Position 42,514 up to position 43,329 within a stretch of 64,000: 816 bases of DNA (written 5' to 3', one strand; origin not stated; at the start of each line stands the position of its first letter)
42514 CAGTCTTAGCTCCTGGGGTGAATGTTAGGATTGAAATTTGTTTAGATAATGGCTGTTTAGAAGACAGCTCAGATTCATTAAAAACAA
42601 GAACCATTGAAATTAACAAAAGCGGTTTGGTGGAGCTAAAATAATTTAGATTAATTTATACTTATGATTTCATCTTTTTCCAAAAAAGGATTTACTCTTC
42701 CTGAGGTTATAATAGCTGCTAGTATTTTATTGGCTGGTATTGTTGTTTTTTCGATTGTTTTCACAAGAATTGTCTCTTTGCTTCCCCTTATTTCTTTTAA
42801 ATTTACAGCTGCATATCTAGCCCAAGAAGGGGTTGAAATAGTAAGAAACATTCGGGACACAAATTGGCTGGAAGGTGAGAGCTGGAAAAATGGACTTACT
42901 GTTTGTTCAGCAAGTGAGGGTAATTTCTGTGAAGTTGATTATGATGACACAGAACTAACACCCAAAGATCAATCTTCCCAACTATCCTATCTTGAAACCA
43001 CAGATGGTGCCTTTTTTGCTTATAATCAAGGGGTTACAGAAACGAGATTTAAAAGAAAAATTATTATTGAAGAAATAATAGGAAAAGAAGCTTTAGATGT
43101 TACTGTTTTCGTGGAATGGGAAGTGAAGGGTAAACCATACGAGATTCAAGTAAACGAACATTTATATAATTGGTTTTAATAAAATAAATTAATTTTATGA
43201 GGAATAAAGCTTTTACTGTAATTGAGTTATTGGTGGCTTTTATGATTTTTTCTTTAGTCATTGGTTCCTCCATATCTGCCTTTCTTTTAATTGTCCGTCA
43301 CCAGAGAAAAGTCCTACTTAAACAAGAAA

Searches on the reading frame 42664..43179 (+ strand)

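Call 85: search_protein_families(library=pfam, proteins=[window:42664-43179:+], max_evalue=0.001)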
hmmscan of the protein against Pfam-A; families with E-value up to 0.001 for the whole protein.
window:42664-43179:+ (171 aa): 1 family
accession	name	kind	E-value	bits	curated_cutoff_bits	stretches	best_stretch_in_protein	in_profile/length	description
PF07963.17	N_methyl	-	0.00053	19.9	21.2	0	7-28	4-25/27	Prokaryotic N-terminal methylation motif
